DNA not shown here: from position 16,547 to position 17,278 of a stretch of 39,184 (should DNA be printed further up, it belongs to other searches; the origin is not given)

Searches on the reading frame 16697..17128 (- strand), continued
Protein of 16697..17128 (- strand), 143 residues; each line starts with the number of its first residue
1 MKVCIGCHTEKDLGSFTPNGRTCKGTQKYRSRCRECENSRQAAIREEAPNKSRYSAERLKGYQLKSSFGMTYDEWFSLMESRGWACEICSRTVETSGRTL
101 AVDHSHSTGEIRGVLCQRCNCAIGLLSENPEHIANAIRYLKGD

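Call 52: fold_search(model_id=the predicted structure, library=pdb)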
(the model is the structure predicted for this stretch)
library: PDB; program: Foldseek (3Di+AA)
matches with E <= 10: 103; with E <= 0.001: 2
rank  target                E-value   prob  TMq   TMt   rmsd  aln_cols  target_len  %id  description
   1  3fc3_B                1.7e-05  1.00  0.30  0.24  19.0       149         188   27  Crystal structure of the beta-beta-alpha-Me type II restriction endonuclease Hpy99I (released 2009-03-31)
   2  3fc3_A                2.4e-05  1.00  0.30  0.24  19.1       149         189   26  Crystal structure of the beta-beta-alpha-Me type II restriction endonuclease Hpy99I (released 2009-03-31)
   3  1e7l_A                7.1e-03  1.00  0.36  0.33   4.9        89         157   25  Endonuclease VII (EndoVII) N62D mutant from phage T4 (released 2001-05-04)
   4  1en7_A                1.3e-02  1.00  0.36  0.33   5.1        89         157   26  ENDONUCLEASE VII (ENDOVII) FROM PHAGE T4 (released 2000-02-07)
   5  8zlu_B                1.1e+00  0.35  0.31  0.14   4.9        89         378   15  Cryo-EM strcuture of Cas5-HNH Cascade,Conf1 (released 2024-12-04)
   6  5yuh                  1.5e+00  0.08  0.18  0.26  18.8       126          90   13  AtVAL1 PHD-Like domain in the P6122 space group (released 2018-05-02)
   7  6sz9_C                1.8e+00  0.10  0.21  0.16   6.3        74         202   14  Type IV Coupling Complex (T4CC) from L. pneumophila. (released 2020-05-13)
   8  3zpl_A                1.8e+00  0.02  0.14  0.13  17.2       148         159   13  Crystal structure of Sco3205, a MarR family transcriptional regulator from Streptomyces coelicolor, in complex with DN (released 2013-07-17)
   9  8ejg_a                1.9e+00  0.05  0.19  0.17  15.1       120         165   12  Structure of lineage VII Lassa virus glycoprotein complex (strain Togo/2016/7082) (released 2023-06-07)
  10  5x1h_K                2.1e+00  0.20  0.29  0.22   8.0        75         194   11  Structure of Legionella pneumophila DotN (released 2017-06-14)
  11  8dmh_a                2.1e+00  0.04  0.19  0.17  13.7       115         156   13  Lymphocytic choriomeningitis virus glycoprotein in complex with neutralizing antibody M28 (released 2023-04-12)
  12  5x80_B                2.1e+00  0.03  0.14  0.14  17.0       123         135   13  CRYSTAL STRUCTURE OF MYCOBACTERIUM TUBERCULOSIS MARR FAMILY PROTEIN RV2887 COMPLEX WITH SALICYLIC ACID (released 2017-08-09)
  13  5x42_C                2.4e+00  0.13  0.27  0.21   5.7        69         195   10  Structure of DotL(590-659)-DotN derived from Legionella pneumophila (released 2017-06-14)
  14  5x1h_M                3.1e+00  0.09  0.23  0.18   6.5        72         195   12  Structure of Legionella pneumophila DotN (released 2017-06-14)
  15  3u2r                  3.1e+00  0.03  0.16  0.16  18.3       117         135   14  Crystal structure of MarR transcription factor from Planctomyces limnophilus (released 2011-10-19)
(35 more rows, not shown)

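Call 55: find_encoding_contigs(protein=window:16697-17128:-, flank=1500, max_places=5)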
Protein window:16697-17128:- (143 aa): 2 contigs read that carry it; 1 place shown.
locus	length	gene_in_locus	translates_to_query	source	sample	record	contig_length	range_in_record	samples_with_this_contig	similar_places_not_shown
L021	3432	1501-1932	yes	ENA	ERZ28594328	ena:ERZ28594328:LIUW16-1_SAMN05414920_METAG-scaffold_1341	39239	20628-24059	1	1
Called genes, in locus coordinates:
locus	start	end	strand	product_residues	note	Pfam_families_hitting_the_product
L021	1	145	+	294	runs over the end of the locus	PF05396:Phage_T7_Capsid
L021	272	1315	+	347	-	PF21703:Gp10A-like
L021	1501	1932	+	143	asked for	PF02945:Endonuclease_7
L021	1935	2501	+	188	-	PF17212:Tube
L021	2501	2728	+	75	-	PF12961:DUF3850, PF04266:ASCH (weak)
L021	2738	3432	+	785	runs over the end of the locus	PF25675:Phage_nozzle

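Call 56: find_encoding_contigs(protein=P0007, flank=3000, max_places=3)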
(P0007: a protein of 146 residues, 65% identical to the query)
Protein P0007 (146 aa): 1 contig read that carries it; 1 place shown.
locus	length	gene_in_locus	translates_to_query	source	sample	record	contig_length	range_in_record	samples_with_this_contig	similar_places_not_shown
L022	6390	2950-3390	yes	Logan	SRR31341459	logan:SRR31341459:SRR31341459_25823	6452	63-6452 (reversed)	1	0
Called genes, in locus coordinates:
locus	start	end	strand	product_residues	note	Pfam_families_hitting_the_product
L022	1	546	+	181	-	?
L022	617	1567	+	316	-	-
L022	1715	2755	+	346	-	PF21703:Gp10A-like, PF25209:Phage_capsid_4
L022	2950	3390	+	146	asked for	PF02945:Endonuclease_7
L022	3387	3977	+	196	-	PF17212:Tube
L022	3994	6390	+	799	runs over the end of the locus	PF25675:Phage_nozzle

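Call 57: find_encoding_contigs(protein=P0003, flank=3000, max_places=3)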
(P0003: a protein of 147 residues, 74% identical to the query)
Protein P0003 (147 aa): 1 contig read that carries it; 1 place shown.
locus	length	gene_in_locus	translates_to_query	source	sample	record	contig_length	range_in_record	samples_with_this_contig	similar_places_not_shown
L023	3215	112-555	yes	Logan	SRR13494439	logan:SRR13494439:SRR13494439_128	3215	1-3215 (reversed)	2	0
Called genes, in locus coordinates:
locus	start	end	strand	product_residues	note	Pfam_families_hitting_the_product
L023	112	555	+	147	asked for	PF02945:Endonuclease_7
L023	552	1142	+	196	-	PF17212:Tube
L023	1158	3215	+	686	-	?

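Call 65: find_related_loci(query=A2, collection=viral_contigs, flank=2500)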
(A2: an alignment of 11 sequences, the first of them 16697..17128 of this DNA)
Query A2 (143 aa) in viral_contigs; peptide patterns used: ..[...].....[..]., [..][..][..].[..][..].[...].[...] (x = any residue, [..] = any of these).
600 stretches matched a pattern (row limit reached: there are more); 533 encode a relative of the query (tblastn E <= 1e-3); the best 80 are kept; 80 distinct loci.
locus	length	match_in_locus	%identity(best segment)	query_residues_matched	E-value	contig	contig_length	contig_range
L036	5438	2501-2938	36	1-142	4e-25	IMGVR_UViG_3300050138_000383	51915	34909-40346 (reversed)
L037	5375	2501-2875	37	1-143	8e-25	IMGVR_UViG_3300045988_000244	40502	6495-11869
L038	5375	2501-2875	37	1-143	3e-24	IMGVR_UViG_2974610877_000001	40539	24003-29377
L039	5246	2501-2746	49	60-141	2e-22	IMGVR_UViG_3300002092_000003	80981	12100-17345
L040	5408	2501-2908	36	2-142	9e-23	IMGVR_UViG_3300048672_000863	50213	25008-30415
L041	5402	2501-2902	37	4-141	3e-22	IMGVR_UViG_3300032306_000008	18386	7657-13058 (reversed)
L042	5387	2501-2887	35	4-141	2e-22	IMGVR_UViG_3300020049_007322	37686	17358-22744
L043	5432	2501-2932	37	2-140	3e-22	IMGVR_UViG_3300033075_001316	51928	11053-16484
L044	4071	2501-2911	38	1-131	3e-22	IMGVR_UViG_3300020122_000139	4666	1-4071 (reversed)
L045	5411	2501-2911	34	2-141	3e-22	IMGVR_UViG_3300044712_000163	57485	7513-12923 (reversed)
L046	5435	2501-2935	36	2-141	3e-22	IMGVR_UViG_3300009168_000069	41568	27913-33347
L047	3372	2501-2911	34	2-141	5e-22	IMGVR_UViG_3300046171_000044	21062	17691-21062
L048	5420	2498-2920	34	1-141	1e-21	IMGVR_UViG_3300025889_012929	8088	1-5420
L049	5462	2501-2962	31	1-140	1e-21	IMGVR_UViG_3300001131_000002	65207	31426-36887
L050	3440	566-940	33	26-140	2e-21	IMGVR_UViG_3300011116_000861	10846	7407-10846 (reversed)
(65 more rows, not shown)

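Call 67: search_protein_families(library=ncbifam, proteins=[window:16697-17128:-], max_evalue=0.001)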
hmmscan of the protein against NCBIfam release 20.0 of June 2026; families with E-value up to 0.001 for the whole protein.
window:16697-17128:- (143 aa): 0 families
